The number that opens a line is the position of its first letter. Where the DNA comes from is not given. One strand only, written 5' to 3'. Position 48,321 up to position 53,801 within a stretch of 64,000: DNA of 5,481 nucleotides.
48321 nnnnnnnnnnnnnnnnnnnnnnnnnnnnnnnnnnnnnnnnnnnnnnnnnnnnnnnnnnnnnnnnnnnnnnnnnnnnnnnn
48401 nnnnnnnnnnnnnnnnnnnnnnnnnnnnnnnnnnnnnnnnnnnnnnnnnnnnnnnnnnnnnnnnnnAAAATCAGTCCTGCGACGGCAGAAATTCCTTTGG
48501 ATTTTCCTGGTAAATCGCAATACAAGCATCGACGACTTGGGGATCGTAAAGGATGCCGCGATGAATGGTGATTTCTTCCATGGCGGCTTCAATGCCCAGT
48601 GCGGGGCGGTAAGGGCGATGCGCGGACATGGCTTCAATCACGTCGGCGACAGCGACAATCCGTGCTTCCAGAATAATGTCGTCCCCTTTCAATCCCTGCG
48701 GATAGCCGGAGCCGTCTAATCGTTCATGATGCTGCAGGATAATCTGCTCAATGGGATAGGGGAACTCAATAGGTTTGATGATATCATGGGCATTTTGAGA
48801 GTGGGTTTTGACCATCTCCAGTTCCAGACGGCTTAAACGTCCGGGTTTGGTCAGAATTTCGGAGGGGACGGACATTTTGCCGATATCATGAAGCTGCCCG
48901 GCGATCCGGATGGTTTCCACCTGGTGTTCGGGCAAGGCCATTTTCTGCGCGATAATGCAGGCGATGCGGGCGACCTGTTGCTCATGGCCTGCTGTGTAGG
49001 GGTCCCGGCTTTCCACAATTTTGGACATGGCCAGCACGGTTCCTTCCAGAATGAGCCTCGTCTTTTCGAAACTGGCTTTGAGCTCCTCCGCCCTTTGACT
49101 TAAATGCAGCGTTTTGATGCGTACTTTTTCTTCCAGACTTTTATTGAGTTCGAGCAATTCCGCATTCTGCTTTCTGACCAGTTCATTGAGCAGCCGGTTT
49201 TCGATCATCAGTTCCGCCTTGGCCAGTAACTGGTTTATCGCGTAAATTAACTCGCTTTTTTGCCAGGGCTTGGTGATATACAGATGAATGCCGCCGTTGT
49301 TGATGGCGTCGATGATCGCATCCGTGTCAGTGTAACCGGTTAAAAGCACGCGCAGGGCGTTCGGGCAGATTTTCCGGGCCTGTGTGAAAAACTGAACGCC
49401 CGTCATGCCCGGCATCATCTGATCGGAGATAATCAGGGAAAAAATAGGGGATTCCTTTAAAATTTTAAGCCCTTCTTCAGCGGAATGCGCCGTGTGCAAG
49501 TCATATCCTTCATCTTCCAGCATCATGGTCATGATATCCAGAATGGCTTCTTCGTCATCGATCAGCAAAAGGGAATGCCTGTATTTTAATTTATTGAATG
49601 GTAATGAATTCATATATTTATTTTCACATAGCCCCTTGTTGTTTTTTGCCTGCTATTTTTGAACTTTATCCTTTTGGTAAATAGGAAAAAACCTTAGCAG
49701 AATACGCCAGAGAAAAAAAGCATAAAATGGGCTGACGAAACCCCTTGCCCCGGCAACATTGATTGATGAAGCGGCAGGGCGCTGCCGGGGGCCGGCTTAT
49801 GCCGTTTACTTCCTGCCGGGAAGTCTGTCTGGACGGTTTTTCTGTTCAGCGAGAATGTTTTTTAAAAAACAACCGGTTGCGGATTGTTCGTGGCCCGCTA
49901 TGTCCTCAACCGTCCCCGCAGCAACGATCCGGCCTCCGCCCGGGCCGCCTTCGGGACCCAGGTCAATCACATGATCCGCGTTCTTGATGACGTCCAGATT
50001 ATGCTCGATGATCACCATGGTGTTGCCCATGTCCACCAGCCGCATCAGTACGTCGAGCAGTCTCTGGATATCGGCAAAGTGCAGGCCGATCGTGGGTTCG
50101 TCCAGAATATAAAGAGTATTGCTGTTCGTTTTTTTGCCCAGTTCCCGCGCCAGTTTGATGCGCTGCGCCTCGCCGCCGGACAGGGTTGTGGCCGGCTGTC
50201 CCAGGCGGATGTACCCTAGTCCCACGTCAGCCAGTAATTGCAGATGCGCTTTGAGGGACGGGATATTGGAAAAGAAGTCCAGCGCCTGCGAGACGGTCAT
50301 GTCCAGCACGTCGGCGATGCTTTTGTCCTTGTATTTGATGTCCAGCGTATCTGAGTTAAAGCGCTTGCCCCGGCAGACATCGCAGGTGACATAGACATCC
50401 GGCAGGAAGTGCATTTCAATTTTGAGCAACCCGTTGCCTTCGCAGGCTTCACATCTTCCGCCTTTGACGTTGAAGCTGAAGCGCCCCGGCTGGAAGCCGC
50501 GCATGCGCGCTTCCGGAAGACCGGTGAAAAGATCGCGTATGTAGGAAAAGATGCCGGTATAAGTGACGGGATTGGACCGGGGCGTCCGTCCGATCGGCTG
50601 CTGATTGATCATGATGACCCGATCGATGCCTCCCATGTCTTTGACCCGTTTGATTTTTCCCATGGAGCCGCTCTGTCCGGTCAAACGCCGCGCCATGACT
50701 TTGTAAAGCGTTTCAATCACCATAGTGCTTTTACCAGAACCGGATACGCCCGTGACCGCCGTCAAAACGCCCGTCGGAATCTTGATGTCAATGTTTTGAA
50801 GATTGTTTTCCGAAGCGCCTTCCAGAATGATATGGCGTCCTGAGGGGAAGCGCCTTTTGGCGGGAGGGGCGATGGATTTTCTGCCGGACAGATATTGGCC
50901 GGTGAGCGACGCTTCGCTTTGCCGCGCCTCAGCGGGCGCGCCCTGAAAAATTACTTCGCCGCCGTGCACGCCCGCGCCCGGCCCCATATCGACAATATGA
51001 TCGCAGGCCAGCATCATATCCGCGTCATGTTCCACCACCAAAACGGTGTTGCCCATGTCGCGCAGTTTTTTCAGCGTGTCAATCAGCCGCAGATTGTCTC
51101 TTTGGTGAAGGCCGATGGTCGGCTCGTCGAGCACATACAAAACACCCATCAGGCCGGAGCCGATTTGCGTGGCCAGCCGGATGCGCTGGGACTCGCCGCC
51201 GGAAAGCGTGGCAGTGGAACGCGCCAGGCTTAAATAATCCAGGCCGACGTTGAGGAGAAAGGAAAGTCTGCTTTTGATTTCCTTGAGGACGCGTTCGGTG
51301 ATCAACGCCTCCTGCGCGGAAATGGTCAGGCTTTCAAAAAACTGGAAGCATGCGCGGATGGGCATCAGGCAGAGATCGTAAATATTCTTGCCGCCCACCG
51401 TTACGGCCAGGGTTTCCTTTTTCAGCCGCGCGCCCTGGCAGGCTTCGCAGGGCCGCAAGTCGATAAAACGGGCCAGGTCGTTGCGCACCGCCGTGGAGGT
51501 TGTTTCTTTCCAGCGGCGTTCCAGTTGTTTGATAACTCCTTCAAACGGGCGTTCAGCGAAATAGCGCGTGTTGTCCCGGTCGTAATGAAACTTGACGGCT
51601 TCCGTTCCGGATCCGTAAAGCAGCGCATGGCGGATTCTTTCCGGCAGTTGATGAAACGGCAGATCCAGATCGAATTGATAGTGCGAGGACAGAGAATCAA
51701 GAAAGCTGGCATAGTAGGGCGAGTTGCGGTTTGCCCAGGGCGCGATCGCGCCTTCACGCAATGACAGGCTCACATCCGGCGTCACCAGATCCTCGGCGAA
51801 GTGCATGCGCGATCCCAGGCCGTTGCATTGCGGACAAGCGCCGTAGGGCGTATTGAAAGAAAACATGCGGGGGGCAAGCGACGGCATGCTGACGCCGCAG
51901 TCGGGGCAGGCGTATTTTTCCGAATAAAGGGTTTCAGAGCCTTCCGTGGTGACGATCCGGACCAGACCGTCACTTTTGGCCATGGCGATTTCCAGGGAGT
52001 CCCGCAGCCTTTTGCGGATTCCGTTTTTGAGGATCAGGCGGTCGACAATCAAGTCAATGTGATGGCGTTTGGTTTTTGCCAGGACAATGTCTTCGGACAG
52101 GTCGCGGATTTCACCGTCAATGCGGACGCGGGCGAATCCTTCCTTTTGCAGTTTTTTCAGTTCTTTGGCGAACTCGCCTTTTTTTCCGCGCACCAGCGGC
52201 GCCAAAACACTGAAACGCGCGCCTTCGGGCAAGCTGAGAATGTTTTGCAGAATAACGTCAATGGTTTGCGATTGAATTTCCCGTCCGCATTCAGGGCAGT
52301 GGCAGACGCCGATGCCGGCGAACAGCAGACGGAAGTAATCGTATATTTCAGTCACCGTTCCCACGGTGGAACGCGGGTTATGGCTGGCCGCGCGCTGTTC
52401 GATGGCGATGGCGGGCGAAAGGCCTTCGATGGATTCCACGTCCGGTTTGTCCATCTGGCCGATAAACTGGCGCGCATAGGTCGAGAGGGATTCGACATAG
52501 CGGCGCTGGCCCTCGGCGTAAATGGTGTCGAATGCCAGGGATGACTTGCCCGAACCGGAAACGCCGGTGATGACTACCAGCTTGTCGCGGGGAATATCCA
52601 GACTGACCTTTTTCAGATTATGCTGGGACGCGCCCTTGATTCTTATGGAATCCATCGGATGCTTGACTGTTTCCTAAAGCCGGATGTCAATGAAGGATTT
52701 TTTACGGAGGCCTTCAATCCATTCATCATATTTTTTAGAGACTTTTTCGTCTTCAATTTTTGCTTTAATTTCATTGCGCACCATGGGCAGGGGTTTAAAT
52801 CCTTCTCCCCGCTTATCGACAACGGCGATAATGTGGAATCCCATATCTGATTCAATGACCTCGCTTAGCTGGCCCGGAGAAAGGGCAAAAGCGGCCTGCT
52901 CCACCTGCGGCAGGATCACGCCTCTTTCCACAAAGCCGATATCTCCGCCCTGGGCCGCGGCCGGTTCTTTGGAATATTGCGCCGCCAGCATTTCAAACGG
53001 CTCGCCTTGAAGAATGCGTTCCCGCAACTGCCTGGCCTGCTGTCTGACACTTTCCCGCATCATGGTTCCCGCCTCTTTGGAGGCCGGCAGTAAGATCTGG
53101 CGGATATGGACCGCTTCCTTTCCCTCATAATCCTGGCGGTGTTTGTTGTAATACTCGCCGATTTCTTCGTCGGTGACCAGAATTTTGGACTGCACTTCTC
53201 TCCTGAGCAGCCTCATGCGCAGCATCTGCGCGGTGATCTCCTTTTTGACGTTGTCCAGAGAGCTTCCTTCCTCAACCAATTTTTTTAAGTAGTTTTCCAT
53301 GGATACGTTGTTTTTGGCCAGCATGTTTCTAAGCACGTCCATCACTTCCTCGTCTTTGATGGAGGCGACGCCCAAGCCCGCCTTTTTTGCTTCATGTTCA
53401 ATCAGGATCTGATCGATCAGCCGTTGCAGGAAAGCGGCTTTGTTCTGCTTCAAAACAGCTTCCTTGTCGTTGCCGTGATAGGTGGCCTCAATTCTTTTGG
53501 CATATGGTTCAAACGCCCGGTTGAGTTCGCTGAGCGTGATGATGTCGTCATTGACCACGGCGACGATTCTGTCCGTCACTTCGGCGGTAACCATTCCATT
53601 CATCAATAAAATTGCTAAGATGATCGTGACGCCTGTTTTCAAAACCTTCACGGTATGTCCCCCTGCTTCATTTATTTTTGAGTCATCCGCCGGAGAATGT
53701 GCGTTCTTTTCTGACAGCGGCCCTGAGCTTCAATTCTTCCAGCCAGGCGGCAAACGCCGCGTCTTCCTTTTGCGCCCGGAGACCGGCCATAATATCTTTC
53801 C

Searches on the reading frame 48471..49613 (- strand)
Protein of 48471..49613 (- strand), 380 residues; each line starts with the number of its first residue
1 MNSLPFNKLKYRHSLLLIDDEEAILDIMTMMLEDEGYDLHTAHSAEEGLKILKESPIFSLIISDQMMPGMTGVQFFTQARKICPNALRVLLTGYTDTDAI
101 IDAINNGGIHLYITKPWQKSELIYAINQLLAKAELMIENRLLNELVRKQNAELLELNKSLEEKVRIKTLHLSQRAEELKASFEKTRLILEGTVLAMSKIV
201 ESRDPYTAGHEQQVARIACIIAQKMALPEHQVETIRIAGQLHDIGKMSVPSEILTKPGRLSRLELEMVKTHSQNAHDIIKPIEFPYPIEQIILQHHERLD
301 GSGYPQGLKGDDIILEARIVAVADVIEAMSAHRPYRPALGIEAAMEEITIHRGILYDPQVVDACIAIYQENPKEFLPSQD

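Call 6: search_protein_families(library=pfam, proteins=[window:48471-49613:-], max_evalue=0.001)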
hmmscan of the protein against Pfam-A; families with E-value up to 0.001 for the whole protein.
window:48471-49613:- (380 aa): 3 families
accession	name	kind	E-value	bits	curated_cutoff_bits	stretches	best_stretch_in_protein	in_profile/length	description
PF13487.12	HD_5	-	2.7e-41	141.6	27.2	1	196-360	3-170/170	HD domain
PF00072.30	Response_reg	-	2.4e-20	73.2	30.2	1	16-126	2-110/111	Response regulator receiver domain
PF01966.28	HD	-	5.8e-19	68.9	22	1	209-329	3-116/116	HD domain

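Call 66: search_protein_families(library=ncbifam, proteins=[window:48471-49613:-], max_evalue=0.001)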
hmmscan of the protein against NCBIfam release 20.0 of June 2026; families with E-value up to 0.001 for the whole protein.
window:48471-49613:- (380 aa): 76 families (the best 25 are shown)
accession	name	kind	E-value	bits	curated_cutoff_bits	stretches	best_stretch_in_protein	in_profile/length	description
NF053512.1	nitric_RR_NosR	exception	2.3e-103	346.5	400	1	15-372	1-358/422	response regulator c-di-GMP phosphodiesterase, NosR family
NF011695.0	PRK15115.1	equivalog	1e-18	67.3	763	1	13-150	7-142/445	two-component system response regulator GlrR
NF053854.1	RespRegPhoBBctds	equivalog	2.3e-18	66.4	270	1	15-160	1-144/225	two-component system response regulator PhoB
NF047793.1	ResRegPgtA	equivalog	1.2e-16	60.6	650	1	10-143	3-134/414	two-component system response regulator PgtA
NF010076.0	PRK13557.1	subfamily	2.4e-16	59.3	631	1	13-131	416-534/540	histidine kinase famiy protein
NF040689.1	MtrAB_MtrA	equivalog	3.4e-15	56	300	1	16-134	2-117/219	MtrAB system response regulator MtrA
NF006900.1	PRK09390.1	equivalog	4.5e-15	55.7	255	1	14-155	6-145/203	response regulator FixJ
NF052313.1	T9SS_RR_PorX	equivalog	1.3e-14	53.9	300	1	14-141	2-127/513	T9SS response regulator signal transducer PorX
NF041733.1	resp_reg_CseB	equivalog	1.5e-14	53.9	350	1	14-239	2-223/228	two-component system response regulator CseB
NF051870.1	NAssimRespRegNtrX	equivalog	1.6e-14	53.6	600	1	14-154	3-142/452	nitrogen assimilation response regulator NtrX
TIGR02154.1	PhoB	equivalog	3.5e-14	52.6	296.2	1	14-137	4-127/226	phosphate regulon transcriptional regulator PhoB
NF046020.1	HisKinCckABruc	equivalog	1.5e-13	49.5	1000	1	12-130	749-867/868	cell cycle histidine kinase CckA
TIGR01818.1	ntrC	equivalog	1.6e-13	50.3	558.6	1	16-143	2-127/463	nitrogen regulation protein NR(I)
NF011874.0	PRK15347.1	equivalog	3.7e-13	48.4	852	1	14-178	692-856/921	two component system sensor kinase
NF045991.1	RespRegCtrARhodob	equivalog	1.1e-12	48.2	350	1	15-134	3-120/224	response regulator transcription factor CtrA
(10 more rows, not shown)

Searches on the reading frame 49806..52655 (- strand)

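Call 7: search_protein_families(library=pfam, proteins=[window:49806-52655:-], max_evalue=0.001)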
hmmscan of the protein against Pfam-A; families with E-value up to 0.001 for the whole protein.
window:49806-52655:- (949 aa): 11 families
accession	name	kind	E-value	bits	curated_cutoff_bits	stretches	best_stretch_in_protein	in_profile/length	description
PF17755.6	UvrA_DNA-bind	-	8.4e-37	126.3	23.2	1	288-395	2-109/110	UvrA DNA-binding domain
PF17760.6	UvrA_inter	-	3.2e-36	123.9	23.3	1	130-236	1-107/109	UvrA interaction domain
PF00005.33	ABC_tran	-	2.4e-21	77.2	25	1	810-855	91-136/137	ABC transporter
PF02463.25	SMC_N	-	4.4e-09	36.5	40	0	15-557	16-211/220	RecF/RecN/SMC N terminal domain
PF13555.12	AAA_29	-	1.9e-06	28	27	0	624-646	17-39/61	P-loop containing region of AAA domain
PF13191.12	AAA_16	-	2.9e-06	28.3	32.6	0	25-66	25-71/167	AAA ATPase domain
PF13481.12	AAA_25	-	4.2e-05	23.7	27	0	625-654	29-58/195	AAA domain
PF20703.3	nSTAND1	-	6.2e-05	23.2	27.1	0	20-43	29-52/379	Novel STAND NTPase 1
PF06745.19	ATPase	-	0.00023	21.1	26.6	0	626-653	16-43/231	KaiC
PF13304.12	AAA_21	-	0.00037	21.1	27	0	846-871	259-284/304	AAA domain, putative AbiEii toxin, Type IV TA system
PF20720.3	nSTAND3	-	0.00095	19.3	27.2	0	23-46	16-39/155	Novel STAND NTPase 3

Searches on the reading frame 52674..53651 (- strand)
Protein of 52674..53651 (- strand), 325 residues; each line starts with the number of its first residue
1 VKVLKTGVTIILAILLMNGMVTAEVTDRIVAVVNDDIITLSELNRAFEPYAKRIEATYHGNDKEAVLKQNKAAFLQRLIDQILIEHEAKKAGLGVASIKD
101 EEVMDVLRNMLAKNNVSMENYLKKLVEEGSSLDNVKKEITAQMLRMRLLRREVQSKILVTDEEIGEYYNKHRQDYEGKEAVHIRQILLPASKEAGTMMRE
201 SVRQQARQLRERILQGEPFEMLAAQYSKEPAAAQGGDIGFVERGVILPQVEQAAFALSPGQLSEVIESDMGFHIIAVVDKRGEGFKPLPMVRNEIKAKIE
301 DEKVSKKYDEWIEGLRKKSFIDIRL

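Call 7: search_protein_families(library=pfam, proteins=[window:52674-53651:-], max_evalue=0.001)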
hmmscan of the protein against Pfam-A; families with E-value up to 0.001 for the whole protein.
window:52674-53651:- (325 aa): 6 families
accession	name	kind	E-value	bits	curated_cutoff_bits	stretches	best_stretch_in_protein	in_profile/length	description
PF13616.12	Rotamase_3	-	4.9e-23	82.3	22.5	1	176-281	11-116/116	PPIC-type PPIASE domain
PF00639.27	Rotamase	-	2.3e-22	80.2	21.7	1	186-278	2-96/97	PPIC-type PPIASE domain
PF09312.16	SurA_N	-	1.2e-13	51.7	30.8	1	27-147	2-116/118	SurA N-terminal domain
PF13145.12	Rotamase_2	-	3.4e-13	50.9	27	1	159-292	1-120/121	PPIC-type PPIASE domain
PF13624.11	SurA_N_3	-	1.3e-12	48.3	27.2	1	9-148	20-161/162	SurA-like N-terminal domain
PF13623.11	SurA_N_2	-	1e-11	45.3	28.5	1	12-110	22-122/145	SurA-like N-terminal domain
